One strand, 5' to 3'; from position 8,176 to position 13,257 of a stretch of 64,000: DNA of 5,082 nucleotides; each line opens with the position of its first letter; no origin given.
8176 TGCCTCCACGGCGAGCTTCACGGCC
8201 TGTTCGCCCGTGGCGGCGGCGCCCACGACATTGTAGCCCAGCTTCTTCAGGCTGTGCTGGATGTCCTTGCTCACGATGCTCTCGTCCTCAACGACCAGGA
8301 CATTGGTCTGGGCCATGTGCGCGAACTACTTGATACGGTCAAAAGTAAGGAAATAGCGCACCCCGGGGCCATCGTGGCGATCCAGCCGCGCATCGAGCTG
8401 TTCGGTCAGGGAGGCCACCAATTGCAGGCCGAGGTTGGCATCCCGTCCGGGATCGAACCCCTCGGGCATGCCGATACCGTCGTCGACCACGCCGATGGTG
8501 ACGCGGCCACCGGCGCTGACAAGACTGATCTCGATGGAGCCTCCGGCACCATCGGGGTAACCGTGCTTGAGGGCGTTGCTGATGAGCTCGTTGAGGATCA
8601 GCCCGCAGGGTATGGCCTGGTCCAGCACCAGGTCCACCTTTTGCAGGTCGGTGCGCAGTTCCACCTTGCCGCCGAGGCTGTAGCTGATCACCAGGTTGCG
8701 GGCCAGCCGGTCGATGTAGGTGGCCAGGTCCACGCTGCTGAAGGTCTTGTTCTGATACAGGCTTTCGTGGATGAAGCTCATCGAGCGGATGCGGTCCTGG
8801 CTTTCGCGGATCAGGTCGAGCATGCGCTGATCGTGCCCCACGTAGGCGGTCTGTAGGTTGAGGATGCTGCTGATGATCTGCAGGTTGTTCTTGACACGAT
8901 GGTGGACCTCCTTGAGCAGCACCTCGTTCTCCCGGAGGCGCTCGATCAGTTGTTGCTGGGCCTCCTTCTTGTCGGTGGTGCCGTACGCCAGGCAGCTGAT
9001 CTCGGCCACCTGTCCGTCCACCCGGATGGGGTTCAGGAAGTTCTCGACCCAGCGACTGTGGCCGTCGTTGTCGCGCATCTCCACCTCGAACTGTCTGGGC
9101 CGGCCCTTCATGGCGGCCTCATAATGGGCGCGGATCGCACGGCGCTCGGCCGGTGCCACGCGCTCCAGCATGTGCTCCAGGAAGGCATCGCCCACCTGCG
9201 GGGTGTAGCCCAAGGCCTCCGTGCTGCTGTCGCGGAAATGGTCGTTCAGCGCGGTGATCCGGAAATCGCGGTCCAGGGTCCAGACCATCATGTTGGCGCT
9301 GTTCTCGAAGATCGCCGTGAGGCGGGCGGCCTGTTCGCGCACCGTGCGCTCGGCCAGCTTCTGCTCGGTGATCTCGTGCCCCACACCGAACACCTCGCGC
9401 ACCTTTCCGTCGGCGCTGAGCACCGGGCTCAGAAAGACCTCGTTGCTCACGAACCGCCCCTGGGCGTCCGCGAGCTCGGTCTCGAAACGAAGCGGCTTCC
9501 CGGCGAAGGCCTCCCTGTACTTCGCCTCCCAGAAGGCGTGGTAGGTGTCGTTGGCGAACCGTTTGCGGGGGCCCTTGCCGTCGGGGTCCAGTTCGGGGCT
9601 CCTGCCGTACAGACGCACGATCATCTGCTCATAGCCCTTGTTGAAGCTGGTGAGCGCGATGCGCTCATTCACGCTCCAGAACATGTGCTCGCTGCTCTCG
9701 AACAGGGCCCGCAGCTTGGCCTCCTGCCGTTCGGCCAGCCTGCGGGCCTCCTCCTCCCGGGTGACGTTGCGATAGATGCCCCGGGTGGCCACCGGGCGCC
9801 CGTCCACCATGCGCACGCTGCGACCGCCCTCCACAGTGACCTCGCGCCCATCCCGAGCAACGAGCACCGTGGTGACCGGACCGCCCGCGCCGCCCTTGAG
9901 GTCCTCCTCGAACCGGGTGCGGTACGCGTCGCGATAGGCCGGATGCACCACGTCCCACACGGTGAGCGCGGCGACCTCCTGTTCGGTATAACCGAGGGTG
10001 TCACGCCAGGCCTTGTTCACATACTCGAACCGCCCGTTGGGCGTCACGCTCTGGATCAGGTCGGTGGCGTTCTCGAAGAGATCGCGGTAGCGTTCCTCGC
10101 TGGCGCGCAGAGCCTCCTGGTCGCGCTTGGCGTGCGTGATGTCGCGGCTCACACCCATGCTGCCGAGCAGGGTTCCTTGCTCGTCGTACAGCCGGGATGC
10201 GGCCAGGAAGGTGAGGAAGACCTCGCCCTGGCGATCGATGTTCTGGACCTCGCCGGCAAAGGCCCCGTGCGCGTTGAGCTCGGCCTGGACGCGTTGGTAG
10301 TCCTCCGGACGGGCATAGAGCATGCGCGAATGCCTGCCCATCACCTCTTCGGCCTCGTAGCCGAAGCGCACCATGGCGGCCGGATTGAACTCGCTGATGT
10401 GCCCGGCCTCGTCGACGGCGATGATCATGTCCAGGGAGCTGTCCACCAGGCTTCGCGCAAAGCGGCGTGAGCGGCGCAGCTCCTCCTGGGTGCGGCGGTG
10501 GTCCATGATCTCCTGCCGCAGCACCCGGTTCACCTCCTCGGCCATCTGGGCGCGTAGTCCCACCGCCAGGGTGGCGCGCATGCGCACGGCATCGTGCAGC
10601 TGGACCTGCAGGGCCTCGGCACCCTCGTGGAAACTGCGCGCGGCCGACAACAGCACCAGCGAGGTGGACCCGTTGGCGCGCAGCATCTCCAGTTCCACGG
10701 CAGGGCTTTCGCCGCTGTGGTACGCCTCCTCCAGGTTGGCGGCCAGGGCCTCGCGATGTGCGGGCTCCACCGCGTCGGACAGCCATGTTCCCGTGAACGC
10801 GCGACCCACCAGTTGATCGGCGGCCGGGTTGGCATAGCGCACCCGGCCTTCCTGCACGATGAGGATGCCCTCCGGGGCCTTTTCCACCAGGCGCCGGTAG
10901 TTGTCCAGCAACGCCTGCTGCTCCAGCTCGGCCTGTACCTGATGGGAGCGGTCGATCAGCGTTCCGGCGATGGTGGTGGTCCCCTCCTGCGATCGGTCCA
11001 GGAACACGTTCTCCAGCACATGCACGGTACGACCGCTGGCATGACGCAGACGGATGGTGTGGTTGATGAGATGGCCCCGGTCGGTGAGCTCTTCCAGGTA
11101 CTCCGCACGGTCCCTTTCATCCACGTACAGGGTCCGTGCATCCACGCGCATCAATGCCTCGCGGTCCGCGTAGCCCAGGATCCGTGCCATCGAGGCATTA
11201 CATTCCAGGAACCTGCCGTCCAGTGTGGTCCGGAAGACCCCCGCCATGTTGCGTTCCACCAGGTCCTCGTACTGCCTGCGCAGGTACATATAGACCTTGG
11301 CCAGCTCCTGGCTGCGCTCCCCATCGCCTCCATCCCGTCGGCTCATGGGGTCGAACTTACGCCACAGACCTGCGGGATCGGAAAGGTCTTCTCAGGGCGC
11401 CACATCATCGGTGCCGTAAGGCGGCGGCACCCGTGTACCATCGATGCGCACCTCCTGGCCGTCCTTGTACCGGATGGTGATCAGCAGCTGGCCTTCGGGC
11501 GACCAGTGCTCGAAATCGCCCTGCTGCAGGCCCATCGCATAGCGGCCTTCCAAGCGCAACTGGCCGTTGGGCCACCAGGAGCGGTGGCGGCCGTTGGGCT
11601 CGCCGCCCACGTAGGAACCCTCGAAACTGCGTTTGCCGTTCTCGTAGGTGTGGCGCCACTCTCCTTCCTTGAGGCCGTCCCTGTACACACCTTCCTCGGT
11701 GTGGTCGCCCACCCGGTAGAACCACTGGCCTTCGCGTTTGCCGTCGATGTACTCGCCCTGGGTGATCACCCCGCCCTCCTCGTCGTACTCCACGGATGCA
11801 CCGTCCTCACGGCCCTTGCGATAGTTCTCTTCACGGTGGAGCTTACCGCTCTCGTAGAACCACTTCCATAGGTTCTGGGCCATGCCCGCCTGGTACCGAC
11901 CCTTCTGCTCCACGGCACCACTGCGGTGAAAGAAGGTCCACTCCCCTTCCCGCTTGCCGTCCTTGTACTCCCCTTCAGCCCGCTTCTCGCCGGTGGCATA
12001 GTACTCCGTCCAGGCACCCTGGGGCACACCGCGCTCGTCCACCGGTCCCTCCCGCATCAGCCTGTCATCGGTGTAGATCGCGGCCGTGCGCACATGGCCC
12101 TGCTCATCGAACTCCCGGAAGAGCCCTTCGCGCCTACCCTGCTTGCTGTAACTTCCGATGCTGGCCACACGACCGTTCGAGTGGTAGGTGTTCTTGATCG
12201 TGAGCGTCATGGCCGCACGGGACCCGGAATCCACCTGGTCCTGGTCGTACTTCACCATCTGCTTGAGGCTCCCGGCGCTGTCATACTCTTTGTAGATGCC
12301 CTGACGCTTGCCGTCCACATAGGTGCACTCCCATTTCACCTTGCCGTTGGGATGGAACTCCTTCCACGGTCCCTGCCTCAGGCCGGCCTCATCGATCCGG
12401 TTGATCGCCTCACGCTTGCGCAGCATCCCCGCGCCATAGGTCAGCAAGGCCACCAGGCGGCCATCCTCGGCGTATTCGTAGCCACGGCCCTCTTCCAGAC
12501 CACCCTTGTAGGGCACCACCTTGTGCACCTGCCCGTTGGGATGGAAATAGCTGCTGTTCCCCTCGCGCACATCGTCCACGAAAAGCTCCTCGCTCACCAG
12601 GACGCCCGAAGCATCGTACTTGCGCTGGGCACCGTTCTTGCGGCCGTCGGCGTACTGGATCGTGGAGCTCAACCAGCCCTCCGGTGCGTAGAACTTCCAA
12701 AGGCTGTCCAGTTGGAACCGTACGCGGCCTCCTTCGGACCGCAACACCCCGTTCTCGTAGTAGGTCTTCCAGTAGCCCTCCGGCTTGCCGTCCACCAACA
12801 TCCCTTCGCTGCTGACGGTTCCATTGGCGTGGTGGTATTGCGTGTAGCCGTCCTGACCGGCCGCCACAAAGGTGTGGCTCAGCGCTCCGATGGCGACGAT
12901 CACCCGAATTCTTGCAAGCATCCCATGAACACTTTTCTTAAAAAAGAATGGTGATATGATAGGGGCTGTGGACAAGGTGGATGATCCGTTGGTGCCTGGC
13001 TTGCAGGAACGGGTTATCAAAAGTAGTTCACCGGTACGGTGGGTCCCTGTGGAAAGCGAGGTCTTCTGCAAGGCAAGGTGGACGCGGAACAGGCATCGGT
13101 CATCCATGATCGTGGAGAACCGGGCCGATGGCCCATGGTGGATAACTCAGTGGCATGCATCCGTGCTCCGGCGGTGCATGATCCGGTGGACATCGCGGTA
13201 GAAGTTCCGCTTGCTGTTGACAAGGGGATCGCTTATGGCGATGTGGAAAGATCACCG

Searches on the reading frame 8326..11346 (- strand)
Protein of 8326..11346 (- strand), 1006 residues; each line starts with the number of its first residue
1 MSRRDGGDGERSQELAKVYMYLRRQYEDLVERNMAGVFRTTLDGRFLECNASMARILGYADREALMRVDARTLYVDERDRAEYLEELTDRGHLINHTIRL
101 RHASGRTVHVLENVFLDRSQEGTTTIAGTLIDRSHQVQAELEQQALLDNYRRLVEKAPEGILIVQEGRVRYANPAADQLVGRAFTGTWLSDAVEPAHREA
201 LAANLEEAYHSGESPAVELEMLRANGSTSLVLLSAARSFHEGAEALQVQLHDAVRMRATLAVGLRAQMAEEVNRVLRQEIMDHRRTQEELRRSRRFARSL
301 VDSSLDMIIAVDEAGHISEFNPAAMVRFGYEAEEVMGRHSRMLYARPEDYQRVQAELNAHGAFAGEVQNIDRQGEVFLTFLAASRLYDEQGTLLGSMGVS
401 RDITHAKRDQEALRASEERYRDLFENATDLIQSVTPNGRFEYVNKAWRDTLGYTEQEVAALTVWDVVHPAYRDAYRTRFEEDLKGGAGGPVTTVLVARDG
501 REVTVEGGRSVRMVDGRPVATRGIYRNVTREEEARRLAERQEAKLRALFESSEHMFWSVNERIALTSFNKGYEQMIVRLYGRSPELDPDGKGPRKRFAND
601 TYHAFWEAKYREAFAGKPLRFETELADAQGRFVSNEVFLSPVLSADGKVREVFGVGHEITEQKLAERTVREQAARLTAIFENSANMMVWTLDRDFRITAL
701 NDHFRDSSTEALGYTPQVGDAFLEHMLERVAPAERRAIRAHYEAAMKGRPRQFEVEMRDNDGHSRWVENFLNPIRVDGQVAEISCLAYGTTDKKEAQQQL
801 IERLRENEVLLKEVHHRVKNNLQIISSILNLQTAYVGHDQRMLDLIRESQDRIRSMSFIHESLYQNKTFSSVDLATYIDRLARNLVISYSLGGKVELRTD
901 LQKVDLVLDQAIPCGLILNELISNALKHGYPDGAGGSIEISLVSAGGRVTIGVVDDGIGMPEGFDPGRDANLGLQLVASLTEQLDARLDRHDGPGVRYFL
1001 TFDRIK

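Call 56: search_protein_families(library=pfam, proteins=[window:8326-11346:-], max_evalue=0.00001)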
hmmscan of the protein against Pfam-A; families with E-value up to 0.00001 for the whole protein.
window:8326-11346:- (1006 aa): 8 families
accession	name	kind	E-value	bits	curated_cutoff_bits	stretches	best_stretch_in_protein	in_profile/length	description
PF13426.13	PAS_9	-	9.3e-49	164.4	27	2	307-404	3-102/103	PAS domain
PF00989.32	PAS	-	1.5e-42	144.6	22.6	3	298-403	4-113/113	PAS fold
PF08448.16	PAS_4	-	9e-42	142.2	23.1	3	301-407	1-109/110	PAS fold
PF08447.18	PAS_3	-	2.1e-34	118.1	25.6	2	706-785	6-87/89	PAS fold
PF13188.13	PAS_8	-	3.6e-33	112.8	21.8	0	418-474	1-57/65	PAS domain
PF07568.18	HisKA_2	-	1.7e-25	89.4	22.3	1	813-889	1-76/76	Histidine kinase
PF13581.12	HATPase_c_2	-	3.8e-10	40.3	27.4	1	913-987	31-115/127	Histidine kinase-like ATPase domain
PF02518.31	HATPase_c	-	7.5e-10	39.7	26.4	1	915-1003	7-108/111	Histidine kinase-, DNA gyrase B-, and HSP90-like ATPase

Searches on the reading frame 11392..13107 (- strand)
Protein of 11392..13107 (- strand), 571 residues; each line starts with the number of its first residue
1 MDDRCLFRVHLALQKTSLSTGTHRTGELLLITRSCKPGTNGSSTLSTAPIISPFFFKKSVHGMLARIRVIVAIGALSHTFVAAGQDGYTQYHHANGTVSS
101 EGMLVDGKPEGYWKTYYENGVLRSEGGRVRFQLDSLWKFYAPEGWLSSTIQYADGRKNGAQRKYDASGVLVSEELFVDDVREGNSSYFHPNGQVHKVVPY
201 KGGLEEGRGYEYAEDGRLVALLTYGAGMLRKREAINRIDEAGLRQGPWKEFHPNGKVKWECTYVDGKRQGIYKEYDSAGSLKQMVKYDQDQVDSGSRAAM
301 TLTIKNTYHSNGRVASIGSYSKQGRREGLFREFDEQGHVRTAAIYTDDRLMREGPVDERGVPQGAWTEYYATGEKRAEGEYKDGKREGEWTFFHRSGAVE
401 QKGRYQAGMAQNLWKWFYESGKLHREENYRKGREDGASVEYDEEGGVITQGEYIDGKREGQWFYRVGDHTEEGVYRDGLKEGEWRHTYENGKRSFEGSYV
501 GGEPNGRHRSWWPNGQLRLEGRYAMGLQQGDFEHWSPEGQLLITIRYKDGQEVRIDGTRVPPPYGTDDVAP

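Call 56: search_protein_families(library=pfam, proteins=[window:11392-13107:-], max_evalue=0.00001)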
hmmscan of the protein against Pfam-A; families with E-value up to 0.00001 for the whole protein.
window:11392-13107:- (571 aa): 1 family
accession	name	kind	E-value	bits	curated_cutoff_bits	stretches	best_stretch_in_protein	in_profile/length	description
PF07661.19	MORN_2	-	3.5e-47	153.2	29.6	0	413-430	4-21/22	MORN repeat variant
